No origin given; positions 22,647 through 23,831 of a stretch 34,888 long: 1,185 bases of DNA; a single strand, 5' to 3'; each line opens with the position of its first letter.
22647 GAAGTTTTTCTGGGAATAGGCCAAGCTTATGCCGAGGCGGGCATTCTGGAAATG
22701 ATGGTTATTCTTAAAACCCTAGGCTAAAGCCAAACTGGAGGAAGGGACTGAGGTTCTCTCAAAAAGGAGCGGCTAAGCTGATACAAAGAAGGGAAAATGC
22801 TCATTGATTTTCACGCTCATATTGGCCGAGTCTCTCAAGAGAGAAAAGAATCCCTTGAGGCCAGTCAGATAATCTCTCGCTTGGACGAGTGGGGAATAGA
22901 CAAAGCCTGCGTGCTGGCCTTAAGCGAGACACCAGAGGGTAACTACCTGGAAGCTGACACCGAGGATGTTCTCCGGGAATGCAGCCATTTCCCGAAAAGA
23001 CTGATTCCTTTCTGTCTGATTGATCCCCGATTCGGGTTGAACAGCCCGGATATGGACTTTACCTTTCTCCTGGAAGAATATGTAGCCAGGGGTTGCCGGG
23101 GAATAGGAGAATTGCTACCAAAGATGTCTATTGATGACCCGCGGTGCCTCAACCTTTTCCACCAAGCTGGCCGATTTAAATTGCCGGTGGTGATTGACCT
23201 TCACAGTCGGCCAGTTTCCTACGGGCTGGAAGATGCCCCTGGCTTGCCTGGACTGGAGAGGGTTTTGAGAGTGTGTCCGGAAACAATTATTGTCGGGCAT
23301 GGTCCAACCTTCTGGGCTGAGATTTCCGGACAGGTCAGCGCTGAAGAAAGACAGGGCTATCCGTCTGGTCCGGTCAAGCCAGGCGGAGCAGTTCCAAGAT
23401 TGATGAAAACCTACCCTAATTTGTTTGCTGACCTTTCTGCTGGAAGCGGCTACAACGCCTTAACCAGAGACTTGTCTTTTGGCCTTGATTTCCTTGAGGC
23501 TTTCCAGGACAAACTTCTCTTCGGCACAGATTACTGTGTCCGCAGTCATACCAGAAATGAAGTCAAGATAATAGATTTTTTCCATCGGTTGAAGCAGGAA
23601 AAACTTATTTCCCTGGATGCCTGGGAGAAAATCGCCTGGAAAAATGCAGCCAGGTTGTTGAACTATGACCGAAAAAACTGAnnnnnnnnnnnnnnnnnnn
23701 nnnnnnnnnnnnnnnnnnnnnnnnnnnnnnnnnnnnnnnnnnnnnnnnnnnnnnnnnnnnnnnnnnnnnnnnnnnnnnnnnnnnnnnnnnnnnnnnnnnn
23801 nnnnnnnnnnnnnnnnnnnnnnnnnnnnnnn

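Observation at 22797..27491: Glycyl-radical-enzyme operon with no adjacent activase: amidohydrolase, lyase-like two-domain protein and compact PFL2-type GRE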

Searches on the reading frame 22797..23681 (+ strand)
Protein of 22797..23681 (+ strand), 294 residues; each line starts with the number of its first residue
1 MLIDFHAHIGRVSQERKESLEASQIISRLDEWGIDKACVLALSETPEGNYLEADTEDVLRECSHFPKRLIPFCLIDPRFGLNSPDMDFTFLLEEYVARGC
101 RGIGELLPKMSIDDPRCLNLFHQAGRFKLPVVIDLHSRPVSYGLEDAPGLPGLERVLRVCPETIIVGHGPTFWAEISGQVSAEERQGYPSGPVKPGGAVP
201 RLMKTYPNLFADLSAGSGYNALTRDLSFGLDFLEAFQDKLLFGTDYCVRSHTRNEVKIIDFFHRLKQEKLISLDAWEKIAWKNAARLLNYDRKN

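Call 3: search_protein_families(library=pfam, proteins=[window:22797-23681:+], max_evalue=0.01)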
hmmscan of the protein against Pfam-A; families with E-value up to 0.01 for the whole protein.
window:22797-23681:+ (294 aa): 1 family
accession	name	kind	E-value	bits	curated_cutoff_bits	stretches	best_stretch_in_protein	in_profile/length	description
PF04909.20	Amidohydro_2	-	3e-12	47.3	26.4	1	54-288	65-287/289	Amidohydrolase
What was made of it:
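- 22797..23681 (+): Amidohydro_2 (TIM-barrel metal-dependent hydrolase, 294 aa), first gene of the unit. Likely a lactonase-type hydrolase; that function is inferred. Pfam PF04909, E 3e-12 (call 3).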

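Call 7: search_protein_families(library=ncbifam, proteins=[window:22797-23681:+], max_evalue=0.01)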
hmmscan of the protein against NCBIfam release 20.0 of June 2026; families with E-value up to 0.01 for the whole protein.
window:22797-23681:+ (294 aa): 0 families

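Call 20: search_solved_structures(query=window:22797-23681:+, max_evalue=0.01, show_alignments=1)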
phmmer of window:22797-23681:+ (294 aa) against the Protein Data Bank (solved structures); distinct sequences matched with E-value up to 0.01: 0.
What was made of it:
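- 22797..23681 (+): No PDB match by sequence (call 20).
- Tried and rejected: A PDB sequence search with the amidohydrolase gave no hit (call 20).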

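Call 47: find_related_loci(query=window:22797-23681:+, collection=genome_contigs, flank=8000)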
Query window:22797-23681:+ (294 aa) in genome_contigs; peptide patterns used: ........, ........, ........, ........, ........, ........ (x = any residue, [..] = any of these).
113 stretches matched a pattern; 81 encode a relative of the query (tblastn E <= 1e-3); the best 80 are kept; 79 distinct loci.
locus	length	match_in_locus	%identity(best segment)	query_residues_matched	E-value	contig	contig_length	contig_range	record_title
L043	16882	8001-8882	79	1-294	3e-161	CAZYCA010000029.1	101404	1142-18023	MAG TPA_asm: uncultured bacterium isolate SRP231805_co4_45 genome assembly, contig: k141_91514, whole genome shotgun seq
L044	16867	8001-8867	80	1-289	1e-158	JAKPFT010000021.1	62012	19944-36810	MAG: bacterium isolate JPMR_metabat.36 k141_817007, whole genome shotgun sequence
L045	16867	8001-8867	70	1-289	4e-143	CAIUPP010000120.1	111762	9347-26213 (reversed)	MAG: uncultured planctomycete isolate AM-2014_bin-0320 genome assembly, contig: bin-0320:120/154, whole genome shotgun s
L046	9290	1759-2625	67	1-291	5e-139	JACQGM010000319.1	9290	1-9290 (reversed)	MAG: Armatimonadetes bacterium isolate NC_groundwater_1073_Ag_S2p5_69_131 S_2p5_S6_coassembly_k141_3925403, whole genome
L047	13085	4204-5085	61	1-294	2e-126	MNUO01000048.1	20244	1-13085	MAG: Candidatus Desantisbacteria bacterium CG1_02_38_46 cg1_0.2_scaffold_7436_c, whole genome shotgun sequence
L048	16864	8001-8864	63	1-288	3e-126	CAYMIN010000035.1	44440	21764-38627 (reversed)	MAG TPA_asm: uncultured Armatimonadia bacterium isolate binchicken_co334_45 genome assembly, contig: NODE_1269_length_44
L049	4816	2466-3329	62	1-289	4e-127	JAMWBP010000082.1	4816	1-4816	MAG: Candidatus Omnitrophota bacterium isolate DG_1_4.bins.104.Tibet NODE_22944_length_4816_cov_0.880785, whole genome s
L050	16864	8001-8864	62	1-289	6e-125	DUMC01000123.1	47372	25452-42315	MAG TPA_asm: Clostridiaceae bacterium isolate AS04akNAM_37 40454_AS04, whole genome shotgun sequence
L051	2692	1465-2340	63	1-293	2e-130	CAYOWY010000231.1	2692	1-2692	MAG TPA_asm: uncultured bacterium isolate SRP098346_co1_326 genome assembly, contig: NODE_66330_length_2692_cov_3.135381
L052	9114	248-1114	61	1-289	1e-124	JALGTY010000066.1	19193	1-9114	MAG: Candidatus Zipacnadia bacterium isolate Meg22_1012_Bin_300 Meg22_1012_Bin_300_scaffold_14807, whole genome shotgun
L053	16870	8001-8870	61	1-291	9e-124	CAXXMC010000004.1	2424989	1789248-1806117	MAG: Phycisphaerae bacterium isolate 5faf82f8-1606-4ed3-8979-838274c66e85 genome assembly, contig: contig_4, whole genom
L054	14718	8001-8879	62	1-294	7e-124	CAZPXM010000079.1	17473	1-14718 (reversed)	MAG TPA_asm: uncultured Gemmatimonadaceae bacterium isolate SRP098346_co1_357 genome assembly, contig: NODE_3322_length_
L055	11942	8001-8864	62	1-289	5e-123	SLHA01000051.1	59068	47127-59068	MAG: Candidatus Latescibacterota bacterium isolate CSSed165cm_126R1 CSSed16-5cm-373, whole genome shotgun sequence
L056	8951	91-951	63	1-288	2e-123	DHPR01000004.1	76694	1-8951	MAG TPA_asm: bacterium UBP13_UBA5359 isolate UBA5359 UBA5359_contig_2880, whole genome shotgun sequence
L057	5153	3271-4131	62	1-288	3e-123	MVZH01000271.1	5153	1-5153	MAG: Lentisphaerae bacterium ADurb.BinA184 BWZ02_contig000271, whole genome shotgun sequence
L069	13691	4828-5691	60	1-289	5e-120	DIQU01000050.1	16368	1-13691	MAG TPA_asm: Firmicutes bacterium UBA5454 UBA5454_contig_4486, whole genome shotgun sequence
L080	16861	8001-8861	59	1-288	6e-117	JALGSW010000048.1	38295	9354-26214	MAG: Candidatus Zipacnadia bacterium isolate AB_3033_Bin_59 AB_3033_Bin_59_scaffold_2272, whole genome shotgun sequence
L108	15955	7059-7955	38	1-291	7e-58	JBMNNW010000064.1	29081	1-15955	MAG: Armatimonadota bacterium isolate SBF912SR3HQ0005 scaffold_2448_c1, whole genome shotgun sequence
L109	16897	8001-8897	38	1-291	5e-57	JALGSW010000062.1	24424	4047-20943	MAG: Candidatus Zipacnadia bacterium isolate AB_3033_Bin_59 AB_3033_Bin_59_scaffold_2824, whole genome shotgun sequence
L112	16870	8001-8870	53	1-289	1e-101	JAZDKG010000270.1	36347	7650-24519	MAG: Planctomycetota bacterium isolate MEGAHIT-group-0.522 k141_9417433, whole genome shotgun sequence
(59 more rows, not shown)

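Call 52: search_protein_families(library=pfam, proteins=[L112:6694-7959:+, L069:3877-4722:+, L080:7179-7763:+, L108:5553-7022:+, L069:5780-6982:-, L109:9637-12330:+], max_evalue=0.0001)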
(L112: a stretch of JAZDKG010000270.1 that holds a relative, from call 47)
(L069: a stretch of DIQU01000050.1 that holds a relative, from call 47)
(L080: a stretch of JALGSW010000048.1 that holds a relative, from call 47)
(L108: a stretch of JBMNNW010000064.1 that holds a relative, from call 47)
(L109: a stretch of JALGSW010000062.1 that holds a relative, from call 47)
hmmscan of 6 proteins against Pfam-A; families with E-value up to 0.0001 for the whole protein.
L112:6694-7959:+ (421 aa): 1 family
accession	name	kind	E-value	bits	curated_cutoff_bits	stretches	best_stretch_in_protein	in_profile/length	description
PF01041.23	DegT_DnrJ_EryC1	-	9.3e-65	219.6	19.8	1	54-350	22-315/360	DegT/DnrJ/EryC1/StrS aminotransferase family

L069:3877-4722:+ (281 aa): 1 family
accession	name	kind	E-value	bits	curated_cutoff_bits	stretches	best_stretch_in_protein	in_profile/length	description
PF04951.18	Peptidase_M55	-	5.5e-47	160.8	25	1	1-186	1-191/264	D-aminopeptidase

L080:7179-7763:+ (194 aa): 2 families
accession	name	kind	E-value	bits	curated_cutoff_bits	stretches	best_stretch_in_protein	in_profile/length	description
PF07596.16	SBP_bac_10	-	7.5e-13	49.6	23.3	1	37-101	2-66/268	Protein of unknown function (DUF1559)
PF07963.17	N_methyl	-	1.4e-08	34.4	21.2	1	7-32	2-27/27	Prokaryotic N-terminal methylation motif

L108:5553-7022:+ (489 aa): 1 family
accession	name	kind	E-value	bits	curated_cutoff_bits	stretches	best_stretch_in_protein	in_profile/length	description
PF04734.18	Ceramidase_alk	-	3.4e-05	23.1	32.1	0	20-231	30-254/509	Neutral/alkaline non-lysosomal ceramidase, N-terminal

L069:5780-6982:- (400 aa): 6 families
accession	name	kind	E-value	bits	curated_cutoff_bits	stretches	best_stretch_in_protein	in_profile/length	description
PF00248.27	Aldo_ket_red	-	7.1e-38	130.8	24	1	35-290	3-275/291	Aldo/keto reductase family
PF13187.11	Fer4_9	-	6.4e-08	32.9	27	1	319-384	1-50/52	4Fe-4S dicluster domain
PF13534.11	Fer4_17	-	1.4e-06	29.2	22.2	1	320-386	2-61/61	4Fe-4S dicluster domain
PF13746.11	Fer4_18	-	3.4e-06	27.7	27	0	354-393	44-83/114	4Fe-4S dicluster domain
PF13183.11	Fer4_8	-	3.5e-06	27.9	27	1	319-384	4-67/68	4Fe-4S dicluster domain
PF13237.11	Fer4_10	-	4.2e-05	23.8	25.5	0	317-382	6-53/53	4Fe-4S dicluster domain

L109:9637-12330:+ (897 aa): 2 families
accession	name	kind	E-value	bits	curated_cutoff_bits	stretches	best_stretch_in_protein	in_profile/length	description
PF16126.11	DUF4838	-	1.6e-53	182.4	26.6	1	162-490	5-323/325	Domain of unknown function (DUF4838)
PF06452.16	CBM9_1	-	5.5e-10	39.9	23.4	1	706-852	1-137/185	Carbohydrate family 9 binding domain-like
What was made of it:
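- Relatives of the amidohydrolase more often neighbour DegT-type aminotransferases, M55 peptidases and ceramidase-like proteins (call 52).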

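Call 55: find_homologous_proteins(query=window:22797-23681:+, max_evalue=1e-10)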
Query window:22797-23681:+ (294 aa): 1643 proteins with E <= 1e-10 among 2697 candidates; the best 120 are listed.
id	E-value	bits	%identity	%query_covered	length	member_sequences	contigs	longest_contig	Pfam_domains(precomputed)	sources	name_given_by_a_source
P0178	1.5e-158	545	80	98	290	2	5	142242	PF04909.21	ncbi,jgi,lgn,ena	-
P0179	5.3e-157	540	80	98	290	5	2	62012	PF04909.21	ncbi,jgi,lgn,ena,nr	ncbi:MAG TPA: amidohydrolase family protein [bacterium]|nr:amidohydrolase family protein [bacterium]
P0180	2.8e-143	494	71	99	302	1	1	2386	PF04909.21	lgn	-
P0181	6.5e-141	487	70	98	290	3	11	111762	PF04909.21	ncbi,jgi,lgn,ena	-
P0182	8.5e-141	486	100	72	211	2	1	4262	PF04909.21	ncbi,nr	ncbi:MAG: amidohydrolase, partial [Candidatus Omnitrophica bacterium]|nr:amidohydrolase [Candidatus 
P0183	1.6e-136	472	67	98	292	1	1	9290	PF04909.21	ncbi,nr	ncbi:MAG: amidohydrolase family protein [Armatimonadetes bacterium]|nr:amidohydrolase family protein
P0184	9.8e-136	470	67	98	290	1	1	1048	PF04909.21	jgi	jgi:predicted TIM-barrel fold metal-dependent hydrolase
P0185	1.8e-134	466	65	99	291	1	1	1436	PF04909.21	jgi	-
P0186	1.0e-133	463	68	98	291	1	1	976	PF04909.21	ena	-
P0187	1.3e-133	463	67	98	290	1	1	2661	PF04909.21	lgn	-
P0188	3.3e-130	452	65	98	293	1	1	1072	PF04909.21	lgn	-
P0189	7.8e-129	447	64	98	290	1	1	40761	PF04909.21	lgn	-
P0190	1.4e-128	446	64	98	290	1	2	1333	PF04909.21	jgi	jgi:predicted TIM-barrel fold metal-dependent hydrolase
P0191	4.5e-128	445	65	98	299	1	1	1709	PF04909.21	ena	-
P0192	8.8e-128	444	66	98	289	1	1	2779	PF04909.21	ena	-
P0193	3.4e-127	442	64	98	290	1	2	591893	PF04909.21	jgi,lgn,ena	-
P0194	2.3e-126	439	63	98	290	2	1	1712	PF04909.21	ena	-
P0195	5.8e-126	438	64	98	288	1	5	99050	PF04909.21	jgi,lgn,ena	-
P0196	8.9e-126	437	63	98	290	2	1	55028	PF04909.21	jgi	-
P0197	1.3e-125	437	63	98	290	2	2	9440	PF04909.21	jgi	-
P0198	1.8e-125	436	62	98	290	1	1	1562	PF04909.21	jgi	-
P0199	1.2e-124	433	65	98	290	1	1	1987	PF04909.21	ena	-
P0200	1.2e-124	433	65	98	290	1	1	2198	PF04909.21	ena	-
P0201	1.2e-123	430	63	98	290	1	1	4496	PF04909.21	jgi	-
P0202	2.4e-123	429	63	98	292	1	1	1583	PF04909.21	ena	-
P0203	4.6e-123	428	64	99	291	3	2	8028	PF04909.21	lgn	-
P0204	1.1e-122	427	64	98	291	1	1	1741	PF04909.21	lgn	-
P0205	1.4e-122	427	63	98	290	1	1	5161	PF04909.21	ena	-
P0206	1.5e-122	426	63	98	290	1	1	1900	PF04909.21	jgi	-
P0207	1.9e-122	426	63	98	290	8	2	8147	PF04909.21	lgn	-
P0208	3.0e-122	425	62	98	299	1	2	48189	PF04909.21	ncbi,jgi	jgi:predicted TIM-barrel fold metal-dependent hydrolase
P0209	7.0e-122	424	61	99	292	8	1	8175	PF04909.21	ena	-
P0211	1.6e-121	423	62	98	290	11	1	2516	PF04909.21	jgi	-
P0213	2.7e-121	422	60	98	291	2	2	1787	PF04909.21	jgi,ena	-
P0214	6.5e-121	421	61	99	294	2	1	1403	PF04909.21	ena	-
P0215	8.4e-121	421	61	98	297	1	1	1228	PF04909.21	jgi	jgi:predicted TIM-barrel fold metal-dependent hydrolase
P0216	1.0e-120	420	62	98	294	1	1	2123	PF04909.21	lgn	-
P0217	1.0e-120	420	61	98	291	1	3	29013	PF04909.21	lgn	-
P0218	1.2e-120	420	61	98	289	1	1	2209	PF04909.21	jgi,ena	-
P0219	1.5e-120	420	61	98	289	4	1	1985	PF04909.21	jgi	-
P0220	1.6e-120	420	63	99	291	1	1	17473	PF04909.21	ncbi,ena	-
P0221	1.6e-120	420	62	98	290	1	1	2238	PF04909.21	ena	-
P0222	2.1e-120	419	63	98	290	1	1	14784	PF04909.21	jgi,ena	-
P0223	2.2e-120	419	61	99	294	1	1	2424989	PF04909.21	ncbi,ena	-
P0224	2.2e-120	419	63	99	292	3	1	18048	PF04909.21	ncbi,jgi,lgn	-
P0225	3.6e-120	419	63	98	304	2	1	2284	PF04909.21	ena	-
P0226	3.9e-120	418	63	98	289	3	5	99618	PF04909.21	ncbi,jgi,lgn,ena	jgi:predicted TIM-barrel fold metal-dependent hydrolase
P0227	6.2e-120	418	61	98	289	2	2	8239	PF04909.21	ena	-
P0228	6.5e-120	418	61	98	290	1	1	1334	PF04909.21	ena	-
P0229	7.7e-120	418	61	98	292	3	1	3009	PF04909.21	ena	-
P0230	8.4e-120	417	63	98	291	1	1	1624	PF04909.21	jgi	-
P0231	8.5e-120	417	63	98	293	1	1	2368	PF04909.21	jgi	jgi:uncharacterized protein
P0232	1.3e-119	417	63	98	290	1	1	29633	PF04909.21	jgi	jgi:predicted TIM-barrel fold metal-dependent hydrolase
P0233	1.8e-119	416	61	98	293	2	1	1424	PF04909.21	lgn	-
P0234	1.9e-119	416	61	98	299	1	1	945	PF04909.21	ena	-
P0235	2.0e-119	416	63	99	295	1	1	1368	PF04909.21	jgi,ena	-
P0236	2.1e-119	416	62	98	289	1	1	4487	PF04909.21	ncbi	ncbi:MAG: amidohydrolase family protein [Gemmatimonadota bacterium]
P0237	2.9e-119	416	61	99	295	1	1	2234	PF04909.21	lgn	-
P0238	2.9e-119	416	61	98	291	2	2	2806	PF04909.21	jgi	jgi:uncharacterized protein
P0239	3.5e-119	415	60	98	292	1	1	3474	PF04909.21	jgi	jgi:uncharacterized protein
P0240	3.6e-119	415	62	98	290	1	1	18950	PF04909.21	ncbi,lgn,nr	ncbi:MAG: amidohydrolase family protein [Candidatus Pacebacteria bacterium]|nr:amidohydrolase family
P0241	5.1e-119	415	60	98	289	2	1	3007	PF04909.21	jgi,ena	-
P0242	5.2e-119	415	61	98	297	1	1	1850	PF04909.21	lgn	-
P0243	5.3e-119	415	61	98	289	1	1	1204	PF04909.21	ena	-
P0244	6.8e-119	414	60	99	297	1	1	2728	PF04909.21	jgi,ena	-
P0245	7.7e-119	414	60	98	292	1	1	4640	PF04909.21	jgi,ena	jgi:predicted TIM-barrel fold metal-dependent hydrolase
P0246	8.6e-119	414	62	98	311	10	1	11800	PF04909.21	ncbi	-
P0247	9.0e-119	414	61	99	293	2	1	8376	PF04909.21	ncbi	-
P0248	9.7e-119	414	61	98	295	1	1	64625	PF04909.21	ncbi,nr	ncbi:amidohydrolase family protein [bacterium]|nr:amidohydrolase family protein [bacterium]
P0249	1.2e-118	414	60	98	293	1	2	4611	PF04909.21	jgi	-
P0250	1.3e-118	414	60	98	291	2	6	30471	PF04909.21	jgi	jgi:predicted TIM-barrel fold metal-dependent hydrolase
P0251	2.3e-118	413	61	98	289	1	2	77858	PF04909.21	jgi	jgi:predicted TIM-barrel fold metal-dependent hydrolase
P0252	2.3e-118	413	59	99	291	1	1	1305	PF04909.21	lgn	-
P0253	2.4e-118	413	60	98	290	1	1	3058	PF04909.21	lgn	-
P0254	2.5e-118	413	61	98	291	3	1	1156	PF04909.21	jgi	-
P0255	2.5e-118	413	60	98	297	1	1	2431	PF04909.21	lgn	-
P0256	2.6e-118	413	60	99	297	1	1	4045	PF04909.21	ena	-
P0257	3.1e-118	412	59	98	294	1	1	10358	PF04909.21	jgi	jgi:uncharacterized protein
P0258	4.2e-118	412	60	98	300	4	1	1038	PF04909.21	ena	-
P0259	4.3e-118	412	61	98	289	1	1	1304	PF04909.21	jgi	jgi:predicted TIM-barrel fold metal-dependent hydrolase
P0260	7.0e-118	411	62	98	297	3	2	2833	PF04909.21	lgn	-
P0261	7.1e-118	411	60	98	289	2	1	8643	PF04909.21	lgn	-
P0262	7.8e-118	411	61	98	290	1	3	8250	PF04909.21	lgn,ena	-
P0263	9.2e-118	411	60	99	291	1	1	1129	PF04909.21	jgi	-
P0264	9.2e-118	411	61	98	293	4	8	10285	PF04909.21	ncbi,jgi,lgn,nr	ncbi:MAG: amidohydrolase family protein [Clostridiaceae bacterium]|jgi:predicted TIM-barrel fold met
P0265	1.0e-117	411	61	98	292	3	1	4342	PF04909.21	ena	-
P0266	1.1e-117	410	62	98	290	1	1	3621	PF04909.21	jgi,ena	-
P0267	1.3e-117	410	60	98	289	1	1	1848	PF04909.21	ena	-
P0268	1.4e-117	410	59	99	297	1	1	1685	PF04909.21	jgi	jgi:predicted TIM-barrel fold metal-dependent hydrolase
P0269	1.6e-117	410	60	99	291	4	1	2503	PF04909.21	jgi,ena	-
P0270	1.9e-117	410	61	98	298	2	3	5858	PF04909.21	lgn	-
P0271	2.1e-117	409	62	98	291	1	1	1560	PF04909.21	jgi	-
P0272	2.2e-117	409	61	98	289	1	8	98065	PF04909.21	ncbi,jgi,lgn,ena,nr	ncbi:MAG: amidohydrolase family protein [Ruminococcaceae bacterium]|jgi:predicted TIM-barrel fold me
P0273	2.2e-117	409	60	97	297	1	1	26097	PF04909.21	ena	-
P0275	2.8e-117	409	62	98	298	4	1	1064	PF04909.21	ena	-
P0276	3.1e-117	409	60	99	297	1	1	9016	PF04909.21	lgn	-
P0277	4.0e-117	409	61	98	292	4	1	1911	PF04909.21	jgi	jgi:hypothetical protein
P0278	4.1e-117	409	60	98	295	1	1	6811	PF04909.21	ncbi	-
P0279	5.7e-117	408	60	98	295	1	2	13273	PF04909.21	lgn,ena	-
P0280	5.8e-117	408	61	98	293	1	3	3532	PF04909.21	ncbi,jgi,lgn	jgi:predicted TIM-barrel fold metal-dependent hydrolase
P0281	6.3e-117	408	60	99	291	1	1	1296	PF04909.21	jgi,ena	-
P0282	6.9e-117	408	60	98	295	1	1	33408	PF04909.21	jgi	-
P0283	7.0e-117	408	62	98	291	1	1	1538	PF04909.21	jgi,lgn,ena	-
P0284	7.5e-117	408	62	98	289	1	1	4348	PF04909.21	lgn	-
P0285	8.0e-117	408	60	98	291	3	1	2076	PF04909.21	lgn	-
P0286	8.2e-117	408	60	98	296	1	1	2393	PF04909.21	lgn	-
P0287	1.0e-116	407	61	98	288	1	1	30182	PF04909.21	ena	-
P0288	1.2e-116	407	60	98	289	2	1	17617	PF04909.21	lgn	-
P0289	1.3e-116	407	63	93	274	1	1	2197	PF04909.21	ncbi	ncbi:MAG: hypothetical protein ABIH23_14370, partial [bacterium]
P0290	1.6e-116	407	59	98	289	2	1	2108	PF04909.21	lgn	-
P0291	1.9e-116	406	60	100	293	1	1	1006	PF04909.21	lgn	-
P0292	2.0e-116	406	60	98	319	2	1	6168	PF04909.21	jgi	jgi:uncharacterized protein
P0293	2.1e-116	406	61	98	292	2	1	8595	PF04909.21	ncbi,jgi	-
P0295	2.6e-116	406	59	99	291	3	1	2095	PF04909.21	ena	-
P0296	2.7e-116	406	59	99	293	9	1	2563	PF04909.21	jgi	jgi:predicted TIM-barrel fold metal-dependent hydrolase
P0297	2.7e-116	406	61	98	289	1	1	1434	PF04909.21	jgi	jgi:hypothetical protein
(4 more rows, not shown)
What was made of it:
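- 22797..23681 (+): More than 1600 homologues, 56-80% identical across phyla (calls 47, 55).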

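Call 69: predict_structure(alignment_id=A3)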
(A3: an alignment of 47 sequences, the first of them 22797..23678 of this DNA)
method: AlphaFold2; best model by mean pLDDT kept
length: 294 residues; sequences in the alignment: 47
mean_pLDDT: 92.0   pTM: 0.92
mean pLDDT of the five models: 92.0, 91.7, 91.6, 90.2, 89.2
residues with pLDDT >= 90: 231; 70-90: 44; 50-70: 16; < 50: 3
segments of 3 or more residues with pLDDT < 50: 292-294
pLDDT, mean of each block of 10 residues (from residue 1): 93 67 93 96 69 88 96 93 96 97 89 97 98 93 94 98 97 95 91 95 98 89 96 98 89 90 97 98 93 47
secondary structure, 60 per line:
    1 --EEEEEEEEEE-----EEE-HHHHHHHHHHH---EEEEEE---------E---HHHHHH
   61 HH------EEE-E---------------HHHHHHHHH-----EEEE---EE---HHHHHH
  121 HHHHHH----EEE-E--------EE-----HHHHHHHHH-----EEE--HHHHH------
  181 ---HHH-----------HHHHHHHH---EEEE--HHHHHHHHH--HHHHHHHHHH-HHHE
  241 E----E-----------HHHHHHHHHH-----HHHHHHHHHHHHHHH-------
elements in order: E3-12 E18-20 H22-32 E36-41 H55-62 E69-71 H89-97 E103-106 H115-126 E131-133 H151-159 E165-167 H170-174 H198-205 E209-212 H215-223 H226-235 H258-267 H273-287
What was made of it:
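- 22797..23681 (+): AF2 pLDDT 92 (call 69).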
